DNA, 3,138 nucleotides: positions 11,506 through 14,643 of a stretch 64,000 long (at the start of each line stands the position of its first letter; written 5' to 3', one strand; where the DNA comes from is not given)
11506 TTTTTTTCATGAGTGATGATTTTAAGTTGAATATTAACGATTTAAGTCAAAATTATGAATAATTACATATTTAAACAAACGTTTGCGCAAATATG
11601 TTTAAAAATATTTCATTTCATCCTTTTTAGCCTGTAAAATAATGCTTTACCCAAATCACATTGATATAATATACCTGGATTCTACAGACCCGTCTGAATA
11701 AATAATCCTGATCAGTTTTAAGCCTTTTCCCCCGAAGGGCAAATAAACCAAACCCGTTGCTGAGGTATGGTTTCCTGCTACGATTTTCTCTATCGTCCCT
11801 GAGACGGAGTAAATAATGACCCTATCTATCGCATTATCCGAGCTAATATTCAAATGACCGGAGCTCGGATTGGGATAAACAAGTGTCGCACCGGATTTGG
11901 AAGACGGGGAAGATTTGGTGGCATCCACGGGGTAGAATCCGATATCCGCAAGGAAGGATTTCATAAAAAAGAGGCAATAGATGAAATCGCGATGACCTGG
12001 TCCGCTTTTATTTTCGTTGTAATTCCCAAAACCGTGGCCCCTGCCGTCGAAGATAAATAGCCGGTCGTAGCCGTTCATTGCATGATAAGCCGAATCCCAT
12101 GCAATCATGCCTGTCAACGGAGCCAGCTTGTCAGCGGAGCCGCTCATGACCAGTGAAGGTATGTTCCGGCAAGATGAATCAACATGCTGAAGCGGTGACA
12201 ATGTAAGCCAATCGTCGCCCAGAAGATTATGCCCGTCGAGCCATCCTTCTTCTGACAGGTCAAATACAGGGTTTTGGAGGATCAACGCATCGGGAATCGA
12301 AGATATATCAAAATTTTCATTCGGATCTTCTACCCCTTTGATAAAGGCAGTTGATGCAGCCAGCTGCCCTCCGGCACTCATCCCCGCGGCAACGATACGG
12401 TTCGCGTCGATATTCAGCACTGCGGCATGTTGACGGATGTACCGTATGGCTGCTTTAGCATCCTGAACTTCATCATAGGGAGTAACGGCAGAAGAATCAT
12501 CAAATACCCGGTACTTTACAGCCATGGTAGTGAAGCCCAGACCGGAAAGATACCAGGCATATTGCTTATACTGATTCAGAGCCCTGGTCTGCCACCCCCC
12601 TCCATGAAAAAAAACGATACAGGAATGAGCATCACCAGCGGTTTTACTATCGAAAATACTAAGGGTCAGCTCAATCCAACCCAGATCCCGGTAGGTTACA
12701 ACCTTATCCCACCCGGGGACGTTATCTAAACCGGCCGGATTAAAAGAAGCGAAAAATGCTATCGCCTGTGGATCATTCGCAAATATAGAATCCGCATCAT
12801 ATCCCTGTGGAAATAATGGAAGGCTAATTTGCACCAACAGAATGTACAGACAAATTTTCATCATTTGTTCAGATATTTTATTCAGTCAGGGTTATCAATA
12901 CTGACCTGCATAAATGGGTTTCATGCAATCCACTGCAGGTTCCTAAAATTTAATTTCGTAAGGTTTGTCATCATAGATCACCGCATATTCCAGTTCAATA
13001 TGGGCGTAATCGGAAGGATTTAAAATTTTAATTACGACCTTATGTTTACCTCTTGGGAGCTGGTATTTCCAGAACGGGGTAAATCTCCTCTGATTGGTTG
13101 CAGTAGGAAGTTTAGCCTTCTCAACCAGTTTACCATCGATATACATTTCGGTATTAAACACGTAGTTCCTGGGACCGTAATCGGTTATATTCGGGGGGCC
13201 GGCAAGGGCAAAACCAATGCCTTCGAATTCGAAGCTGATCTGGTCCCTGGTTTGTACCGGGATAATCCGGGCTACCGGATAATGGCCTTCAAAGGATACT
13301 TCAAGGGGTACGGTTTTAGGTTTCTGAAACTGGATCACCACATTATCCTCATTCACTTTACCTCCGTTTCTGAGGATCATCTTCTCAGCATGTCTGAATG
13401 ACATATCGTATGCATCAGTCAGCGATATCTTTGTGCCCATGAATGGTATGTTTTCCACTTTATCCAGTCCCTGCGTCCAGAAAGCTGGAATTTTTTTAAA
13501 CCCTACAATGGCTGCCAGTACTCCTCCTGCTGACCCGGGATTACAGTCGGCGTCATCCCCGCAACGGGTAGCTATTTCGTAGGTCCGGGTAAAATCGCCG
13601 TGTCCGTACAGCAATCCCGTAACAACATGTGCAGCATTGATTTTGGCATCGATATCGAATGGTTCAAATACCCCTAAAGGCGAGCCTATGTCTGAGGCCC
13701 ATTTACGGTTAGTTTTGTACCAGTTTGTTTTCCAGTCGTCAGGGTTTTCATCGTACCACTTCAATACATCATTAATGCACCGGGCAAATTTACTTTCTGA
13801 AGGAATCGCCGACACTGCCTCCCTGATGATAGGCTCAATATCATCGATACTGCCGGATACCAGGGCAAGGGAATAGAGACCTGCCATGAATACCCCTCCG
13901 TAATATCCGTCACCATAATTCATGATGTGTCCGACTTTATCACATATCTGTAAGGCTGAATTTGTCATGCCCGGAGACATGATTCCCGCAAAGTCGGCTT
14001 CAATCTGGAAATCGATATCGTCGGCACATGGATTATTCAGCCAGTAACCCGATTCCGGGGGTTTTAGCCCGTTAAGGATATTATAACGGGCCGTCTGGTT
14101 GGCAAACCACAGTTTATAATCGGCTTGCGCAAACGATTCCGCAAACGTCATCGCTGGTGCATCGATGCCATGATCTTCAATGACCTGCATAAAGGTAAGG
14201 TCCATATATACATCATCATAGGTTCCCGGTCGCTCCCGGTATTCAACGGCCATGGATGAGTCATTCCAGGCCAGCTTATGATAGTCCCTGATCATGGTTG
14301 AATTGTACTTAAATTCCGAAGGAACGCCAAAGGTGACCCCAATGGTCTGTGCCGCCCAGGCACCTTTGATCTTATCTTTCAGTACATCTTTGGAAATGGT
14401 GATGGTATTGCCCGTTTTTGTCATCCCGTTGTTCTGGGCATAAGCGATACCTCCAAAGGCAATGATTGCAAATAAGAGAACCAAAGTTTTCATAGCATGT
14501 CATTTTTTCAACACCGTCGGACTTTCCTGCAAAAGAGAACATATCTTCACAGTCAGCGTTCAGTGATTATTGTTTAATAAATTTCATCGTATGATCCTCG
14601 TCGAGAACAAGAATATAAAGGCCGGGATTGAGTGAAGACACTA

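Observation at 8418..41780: Large LacI-controlled PUL that may target a ribose/phosphate-containing (and sulfated) polymer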

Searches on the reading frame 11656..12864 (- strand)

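Call 3: search_protein_families(library=pfam, proteins=[window:11656-12864:-])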
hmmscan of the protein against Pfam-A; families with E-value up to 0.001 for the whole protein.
window:11656-12864:- (402 aa): 6 families
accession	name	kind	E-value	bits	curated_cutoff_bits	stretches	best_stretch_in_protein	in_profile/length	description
PF20434.5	BD-FAE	-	4.5e-21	75.8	26.8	1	69-183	2-117/215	BD-FAE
PF07859.19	Abhydrolase_3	-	5.5e-14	52.9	25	1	83-205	1-115/210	alpha/beta hydrolase fold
PF00326.27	Peptidase_S9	-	5e-06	26.6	22.6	1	131-284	43-194/213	Prolyl oligopeptidase family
PF12697.13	Abhydrolase_6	-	6e-06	27.5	26.3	1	83-190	1-107/217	Alpha/beta hydrolase family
PF00135.34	COesterase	-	0.00035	20.1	27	0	66-171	86-199/515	Carboxylesterase family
PF18962.6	Por_Secre_tail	-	0.00052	20.7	27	1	329-360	1-36/75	Secretion system C-terminal sorting domain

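Call 89: search_protein_families(library=ncbifam, proteins=[window:11656-12864:-], max_evalue=1e-10)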
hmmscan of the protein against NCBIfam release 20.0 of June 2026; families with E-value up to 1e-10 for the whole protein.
window:11656-12864:- (402 aa): 5 families
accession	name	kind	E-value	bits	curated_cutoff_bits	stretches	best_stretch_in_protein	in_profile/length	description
NF052620.1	AryltfaseLP1002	equivalog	1.8e-16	60.3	300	1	72-280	24-234/265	lp_1002 family arylesterase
NF058653.1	LipP1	equivalog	1.3e-15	57.1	350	1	66-175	58-164/300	LipP1 family hormone-sensitive lipase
NF033149.0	CHL_hydrolase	equivalog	1.8e-13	50.1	500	1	69-174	64-167/310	chloramphenicol hydrolase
NF042968.1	AcxylEst_AxeA1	equivalog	3.5e-12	45.4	700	1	82-282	50-247/459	acetylxylan esterase AxeA1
NF041902.1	pecacetest_PaeX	equivalog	3e-11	42.9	550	1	83-205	78-204/318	pectin acetylesterase PaeX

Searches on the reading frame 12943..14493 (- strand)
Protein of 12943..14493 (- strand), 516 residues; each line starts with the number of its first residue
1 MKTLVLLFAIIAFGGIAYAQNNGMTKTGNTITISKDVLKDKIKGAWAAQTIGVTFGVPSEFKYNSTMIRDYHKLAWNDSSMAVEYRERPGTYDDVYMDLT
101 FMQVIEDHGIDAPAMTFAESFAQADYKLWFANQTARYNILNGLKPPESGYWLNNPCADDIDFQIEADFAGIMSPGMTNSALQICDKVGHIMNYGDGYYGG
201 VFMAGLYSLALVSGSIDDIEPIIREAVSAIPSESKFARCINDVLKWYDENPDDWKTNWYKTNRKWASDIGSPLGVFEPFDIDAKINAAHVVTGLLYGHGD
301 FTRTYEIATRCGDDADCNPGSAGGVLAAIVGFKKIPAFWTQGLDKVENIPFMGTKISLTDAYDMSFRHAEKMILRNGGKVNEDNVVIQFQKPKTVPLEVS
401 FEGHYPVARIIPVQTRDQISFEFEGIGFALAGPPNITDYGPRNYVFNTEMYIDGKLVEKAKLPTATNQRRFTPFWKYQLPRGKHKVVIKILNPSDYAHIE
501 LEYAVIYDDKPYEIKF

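Call 3: search_protein_families(library=pfam, proteins=[window:12943-14493:-])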
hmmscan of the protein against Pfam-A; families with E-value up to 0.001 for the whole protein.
window:12943-14493:- (516 aa): 1 family
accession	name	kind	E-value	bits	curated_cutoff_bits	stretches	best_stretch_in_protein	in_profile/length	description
PF03747.19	ADP_ribosyl_GH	-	2.1e-33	116.6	26.2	1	44-337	1-286/287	ADP-ribosylglycohydrolase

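Call 5: search_protein_families(library=ncbifam, proteins=[window:12943-14493:-], max_evalue=0.01)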
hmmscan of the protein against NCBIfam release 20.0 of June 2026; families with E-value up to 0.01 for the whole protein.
window:12943-14493:- (516 aa): 1 family
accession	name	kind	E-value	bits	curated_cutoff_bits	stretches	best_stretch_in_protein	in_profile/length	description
NF041672.1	ADPriboarghdlase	equivalog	0.0095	14.7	490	0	307-354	306-353/361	ADP-ribosylarginine hydrolase Tri1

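Call 18: find_related_loci(query=window:12943-14493:-, collection=genome_contigs, flank=10000)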
Query window:12943-14493:- (516 aa) in genome_contigs; peptide patterns used: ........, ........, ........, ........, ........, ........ (x = any residue, [..] = any of these).
111 stretches matched a pattern; 69 encode a relative of the query (tblastn E <= 1e-3); 69 distinct loci.
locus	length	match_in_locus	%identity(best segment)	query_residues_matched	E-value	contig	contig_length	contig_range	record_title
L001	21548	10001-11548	99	1-516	0e+0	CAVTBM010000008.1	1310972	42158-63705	MAG: uncultured Bacteroidales bacterium isolate MFD02416.bin.1.410 genome assembly, contig: contig_227, whole genome sho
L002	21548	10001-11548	87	1-516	0e+0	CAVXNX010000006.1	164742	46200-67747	MAG: uncultured Bacteroidales bacterium isolate MFD01721.bin.3.237 genome assembly, contig: contig_1454, whole genome sh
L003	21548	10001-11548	85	1-516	0e+0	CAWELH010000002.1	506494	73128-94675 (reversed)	MAG: uncultured Bacteroidales bacterium isolate MFD05684.bin.1.26 genome assembly, contig: contig_27211, whole genome sh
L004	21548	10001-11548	84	1-516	0e+0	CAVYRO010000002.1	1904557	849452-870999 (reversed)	MAG: uncultured Bacteroidales bacterium isolate MFD05684.bin.1.228 genome assembly, contig: contig_13026, whole genome s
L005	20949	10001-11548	75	1-516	0e+0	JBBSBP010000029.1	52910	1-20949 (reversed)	MAG: Bacteroidales bacterium isolate La6_metabat2.157 La6_metabat2.157_K_2963282_L_52910_cov_16.8636, whole genome shotg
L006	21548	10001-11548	71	1-516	0e+0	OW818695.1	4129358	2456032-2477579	metagenome genome assembly, chromosome: 1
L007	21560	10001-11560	72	1-516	0e+0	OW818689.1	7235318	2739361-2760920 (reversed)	metagenome genome assembly, chromosome: 1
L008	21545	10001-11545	71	1-516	0e+0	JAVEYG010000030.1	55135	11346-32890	MAG: Prolixibacteraceae bacterium isolate BF4_24 NODE_1623_length_55135_cov_13.786013_Biofilm4, whole genome shotgun seq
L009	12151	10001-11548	71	1-516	0e+0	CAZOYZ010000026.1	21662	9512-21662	MAG TPA_asm: uncultured Prolixibacteraceae bacterium isolate SRP192927_co3_115 genome assembly, contig: NODE_4984_length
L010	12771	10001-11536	70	3-516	0e+0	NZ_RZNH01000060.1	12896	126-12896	Marinifilum caeruleilacunae strain JC070 scaffold_60, whole genome shotgun sequence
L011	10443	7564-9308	71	16-516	0e+0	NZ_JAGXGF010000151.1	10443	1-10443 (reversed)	MAG: Marivirga sp. isolate LH_M32 k141_996947, whole genome shotgun sequence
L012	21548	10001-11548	70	1-516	0e+0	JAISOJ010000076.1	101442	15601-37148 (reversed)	MAG: Dysgonamonadaceae bacterium isolate Iy174_bin41 k119_1936891, whole genome shotgun sequence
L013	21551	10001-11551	69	1-514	0e+0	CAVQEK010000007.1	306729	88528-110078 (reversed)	MAG: uncultured Cytophagales bacterium isolate MFD02416.bin.1.44 genome assembly, contig: contig_40753, whole genome sho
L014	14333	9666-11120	72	32-516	0e+0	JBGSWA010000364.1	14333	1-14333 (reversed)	MAG: Gillisia sp. isolate JTS-AC47 k141_2070556, whole genome shotgun sequence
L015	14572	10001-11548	68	1-516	0e+0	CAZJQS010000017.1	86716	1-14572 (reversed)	MAG TPA_asm: uncultured Saprospiraceae bacterium isolate SRP141376_co3_64 genome assembly, contig: NODE_527_length_86716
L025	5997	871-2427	64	1-512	0e+0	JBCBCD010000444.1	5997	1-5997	MAG: Bacteroidota bacterium isolate J06592_3 NODE_2128_length_5997_cov_5.378829, whole genome shotgun sequence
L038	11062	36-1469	56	33-511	3e-180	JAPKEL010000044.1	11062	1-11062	MAG: Woeseiaceae bacterium isolate ANT-115 NODE_3719_length_11062_cov_11.732352, whole genome shotgun sequence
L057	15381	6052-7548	46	3-507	1e-147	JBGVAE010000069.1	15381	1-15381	MAG: Candidatus Cryptobacteroides sp. isolate ruminal_MAG_438 ruminal_MAG_438_contig_0069, whole genome shotgun sequence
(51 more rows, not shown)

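Call 21: search_protein_families(library=pfam, proteins=[L002:14172-15608:+, L005:5537-7312:+, L007:1702-3273:+, L025:3462-4577:+, L057:12485-14692:+, L038:1541-2206:+, L038:2226-3425:+, L038:3446-4579:-, L038:5504-6793:+, L057:7580-10441:+], max_evalue=0.00001)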
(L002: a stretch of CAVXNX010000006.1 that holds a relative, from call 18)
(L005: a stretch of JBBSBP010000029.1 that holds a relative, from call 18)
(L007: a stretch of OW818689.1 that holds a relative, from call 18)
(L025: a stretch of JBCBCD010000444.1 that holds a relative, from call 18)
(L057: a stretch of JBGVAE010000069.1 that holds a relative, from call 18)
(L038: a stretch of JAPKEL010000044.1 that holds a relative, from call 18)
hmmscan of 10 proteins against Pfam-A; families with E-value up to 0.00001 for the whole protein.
L002:14172-15608:+ (478 aa): 1 family
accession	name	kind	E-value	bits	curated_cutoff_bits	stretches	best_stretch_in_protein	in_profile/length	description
PF13229.12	Beta_helix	-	4.3e-07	30.1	25.9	0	130-286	2-115/158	Right handed beta helix region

L005:5537-7312:+ (591 aa): 1 family
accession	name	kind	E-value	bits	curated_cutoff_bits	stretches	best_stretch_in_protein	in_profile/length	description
PF00884.28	Sulfatase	-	8.4e-51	173.5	25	1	30-337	1-300/301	Sulfatase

L007:1702-3273:+ (523 aa): 1 family
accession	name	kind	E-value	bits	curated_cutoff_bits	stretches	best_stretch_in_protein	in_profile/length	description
PF17433.7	Glyco_hydro_49N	-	7.3e-09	36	21.3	1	50-175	23-154/188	Glycosyl hydrolase family 49 N-terminal Ig-like domain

L025:3462-4577:+ (371 aa): 1 family
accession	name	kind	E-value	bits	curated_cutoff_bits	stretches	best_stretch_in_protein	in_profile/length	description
PF01156.24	IU_nuc_hydro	-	4.4e-20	73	34.2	1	67-318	1-251/297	Inosine-uridine preferring nucleoside hydrolase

L057:12485-14692:+ (735 aa): 2 families
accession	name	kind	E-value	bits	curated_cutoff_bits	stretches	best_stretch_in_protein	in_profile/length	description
PF17389.8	Bac_rhamnosid6H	-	3.6e-27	96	24.5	1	334-643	3-329/339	Bacterial alpha-L-rhamnosidase 6 hairpin glycosidase domain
PF17390.7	Bac_rhamnosid_C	-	9.9e-15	54.6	22.1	1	655-716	1-65/78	Bacterial alpha-L-rhamnosidase C-terminal domain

L038:1541-2206:+ (221 aa): 1 family
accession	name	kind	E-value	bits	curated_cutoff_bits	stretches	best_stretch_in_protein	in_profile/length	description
PF02493.26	MORN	-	1e-12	47.6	22.5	0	171-191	1-21/23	MORN repeat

L038:2226-3425:+ (399 aa): 1 family
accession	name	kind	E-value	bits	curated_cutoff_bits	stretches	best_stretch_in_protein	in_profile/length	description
PF00144.29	Beta-lactamase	-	8.4e-32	111.1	27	1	88-327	52-312/329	Beta-lactamase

L038:3446-4579:- (377 aa): 1 family
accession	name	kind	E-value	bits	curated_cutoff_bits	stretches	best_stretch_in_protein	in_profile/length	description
PF01436.27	NHL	-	3.5e-06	27.2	20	0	187-212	1-25/28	NHL repeat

L038:5504-6793:+ (429 aa): 3 families
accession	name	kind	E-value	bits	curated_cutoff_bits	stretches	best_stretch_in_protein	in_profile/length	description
PF00270.35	DEAD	-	2.8e-53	180.5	26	1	28-195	1-165/167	DEAD/DEAH box helicase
PF00271.37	Helicase_C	-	2.3e-30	105.5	23.5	1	234-340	4-110/110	Helicase conserved C-terminal domain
PF04851.21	ResIII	-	1.5e-09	38.4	22.5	1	31-191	8-163/164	Type III restriction enzyme, res subunit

L057:7580-10441:+ (953 aa): 1 family
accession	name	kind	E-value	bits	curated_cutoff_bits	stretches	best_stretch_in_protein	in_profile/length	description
PF17132.9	Glyco_hydro_106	-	7.5e-55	187.2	29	2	196-660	216-647/743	alpha-L-rhamnosidase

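Call 22: search_solved_structures(query=window:12943-14493:-, max_evalue=0.01, show_alignments=1)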
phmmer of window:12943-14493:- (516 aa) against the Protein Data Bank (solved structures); distinct sequences matched with E-value up to 0.01: 0.

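Call 67: search_protein_representatives(protein=window:12943-14493:-)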
Query: 516 residues. Proteins with E-value up to 0.001 (for the whole library): 2974; up to 1e-10: 1682; up to 1e-30: 401. The best 150 are listed.
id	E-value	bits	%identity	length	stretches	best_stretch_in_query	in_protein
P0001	1.4e-164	564.9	52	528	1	7-511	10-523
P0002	3.6e-159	547.0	52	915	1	28-507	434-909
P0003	3.3e-142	491.0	48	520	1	7-506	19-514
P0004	1.3e-140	485.7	36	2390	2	30-383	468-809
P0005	3.9e-139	480.9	46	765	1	16-511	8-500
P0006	1.9e-136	472.0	50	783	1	29-508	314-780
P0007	3.3e-135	467.9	46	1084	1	27-508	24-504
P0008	1.1e-134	466.2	47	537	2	28-433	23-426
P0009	4.4e-134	464.2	55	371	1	29-396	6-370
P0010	3.5e-133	461.2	44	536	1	4-488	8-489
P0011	1.4e-129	449.4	44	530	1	7-513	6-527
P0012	7.8e-129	446.9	45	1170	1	12-510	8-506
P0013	1.1e-127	443.1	44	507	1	23-508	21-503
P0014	1.7e-125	435.9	43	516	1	28-508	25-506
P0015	7.4e-123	427.2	56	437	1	29-344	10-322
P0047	9.0e-84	298.2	40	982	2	34-380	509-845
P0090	8.8e-70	252.0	37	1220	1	32-401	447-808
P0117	5.5e-65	236.2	37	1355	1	29-366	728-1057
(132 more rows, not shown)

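Call 68: search_protein_families(library=pfam, proteins=[P0002, P0004, P0006, P0007, P0012, P0047, P0090, P0117], max_evalue=0.00001)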
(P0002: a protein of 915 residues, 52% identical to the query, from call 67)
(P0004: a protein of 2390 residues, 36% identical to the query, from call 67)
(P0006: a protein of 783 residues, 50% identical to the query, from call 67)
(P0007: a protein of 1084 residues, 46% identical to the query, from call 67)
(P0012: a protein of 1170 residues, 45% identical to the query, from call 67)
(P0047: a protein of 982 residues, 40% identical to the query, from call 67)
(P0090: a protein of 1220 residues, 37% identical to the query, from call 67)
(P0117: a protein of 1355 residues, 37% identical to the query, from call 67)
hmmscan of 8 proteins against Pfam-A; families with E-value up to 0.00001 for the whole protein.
P0002 (915 aa): 2 families
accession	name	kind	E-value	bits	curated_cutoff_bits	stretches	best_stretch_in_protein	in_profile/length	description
PF07555.19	NAGidase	-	4.7e-55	187.4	25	1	51-337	9-282/295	beta-N-acetylglucosaminidase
PF03747.19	ADP_ribosyl_GH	-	2.5e-35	123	26.2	1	450-740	1-286/287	ADP-ribosylglycohydrolase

P0004 (2390 aa): 8 families
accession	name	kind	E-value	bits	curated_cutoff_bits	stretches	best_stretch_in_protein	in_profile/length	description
PF13385.13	Laminin_G_3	-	2.1e-66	223.2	27.6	3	976-1123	5-150/151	Concanavalin A-like lectin/glucanases superfamily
PF03747.19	ADP_ribosyl_GH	-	9.1e-64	216.3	26.2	2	482-765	1-286/287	ADP-ribosylglycohydrolase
PF18911.6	PKD_4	-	3.2e-19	69.2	27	2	1501-1569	6-76/85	PKD domain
PF07554.19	FIVAR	-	1e-18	68.2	29.2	0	1975-2014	25-67/71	FIVAR domain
PF13620.12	CarboxypepD_reg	-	6.7e-17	62.1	32.3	1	306-389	1-81/82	Carboxypeptidase regulatory-like domain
PF00801.26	PKD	-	4.6e-09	36.6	23.5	0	841-909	2-73/80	PKD domain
PF07953.20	Toxin_R_bind_N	-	2.2e-07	31.2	23.8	0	1610-1747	3-152/191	Clostridium neurotoxin, N-terminal receptor binding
PF17210.9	SdrD_B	-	5.8e-06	26.9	29.7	0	318-371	22-73/112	SdrD B-like domain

P0006 (783 aa): 3 families
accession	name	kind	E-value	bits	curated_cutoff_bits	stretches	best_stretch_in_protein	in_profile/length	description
PF07722.19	Peptidase_C26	-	1.1e-64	218.6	20.5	1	30-231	18-219/219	Peptidase C26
PF03747.19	ADP_ribosyl_GH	-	1.6e-30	107.3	26.2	1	329-614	1-286/287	ADP-ribosylglycohydrolase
PF00117.34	GATase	-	4.4e-18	66.1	22.8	1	103-232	58-173/190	Glutamine amidotransferase class-I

P0007 (1084 aa): 2 families
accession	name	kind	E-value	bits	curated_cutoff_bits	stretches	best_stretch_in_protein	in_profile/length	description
PF03747.19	ADP_ribosyl_GH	-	3.3e-33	116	26.2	1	41-331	1-286/287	ADP-ribosylglycohydrolase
PF13517.12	FG-GAP_3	-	2.9e-21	76.3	26.9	0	718-779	1-60/61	FG-GAP-like repeat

P0012 (1170 aa): 3 families
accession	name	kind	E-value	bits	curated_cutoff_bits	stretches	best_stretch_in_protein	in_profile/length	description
PF07971.18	Glyco_hydro_92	-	5.3e-71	240.4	24.6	1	749-1159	13-452/464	Glycosyl hydrolase family 92 catalytic domain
PF03747.19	ADP_ribosyl_GH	-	1.4e-33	117.3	26.2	1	39-331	1-286/287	ADP-ribosylglycohydrolase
PF17678.7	Glyco_hydro_92N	-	2.5e-32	113.1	34.5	1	529-709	1-195/236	Glycosyl hydrolase family 92 N-terminal domain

P0047 (982 aa): 2 families
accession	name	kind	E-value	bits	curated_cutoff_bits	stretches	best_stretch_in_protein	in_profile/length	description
PF03747.19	ADP_ribosyl_GH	-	7.4e-37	128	26.2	1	519-802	1-286/287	ADP-ribosylglycohydrolase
PF04616.20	Glyco_hydro_43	-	7.1e-10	39.1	32.2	0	267-449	60-217/288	Glycosyl hydrolases family 43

P0090 (1220 aa): 5 families
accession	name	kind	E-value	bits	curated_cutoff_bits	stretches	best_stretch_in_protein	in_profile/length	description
PF03747.19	ADP_ribosyl_GH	-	1.5e-29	104.1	26.2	1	459-745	1-286/287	ADP-ribosylglycohydrolase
PF18911.6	PKD_4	-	4.2e-11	43.2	27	1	826-877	24-75/85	PKD domain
PF00754.31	F5_F8_type_C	-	1.1e-10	42.1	28.2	0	312-377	19-82/127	F5/8 type C domain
PF00756.26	Esterase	-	3.2e-08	34.1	22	1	70-216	7-159/251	Putative esterase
PF00801.26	PKD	-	3.4e-06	27.4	23.5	0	838-882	31-77/80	PKD domain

P0117 (1355 aa): 3 families
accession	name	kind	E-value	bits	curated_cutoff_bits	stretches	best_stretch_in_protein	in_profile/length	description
PF03747.19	ADP_ribosyl_GH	-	2.9e-32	112.9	26.2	1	743-1029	1-286/287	ADP-ribosylglycohydrolase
PF18911.6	PKD_4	-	6.7e-12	45.7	27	1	1113-1171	26-84/85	PKD domain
PF00801.26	PKD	-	2.5e-09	37.4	23.5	1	1114-1165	24-74/80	PKD domain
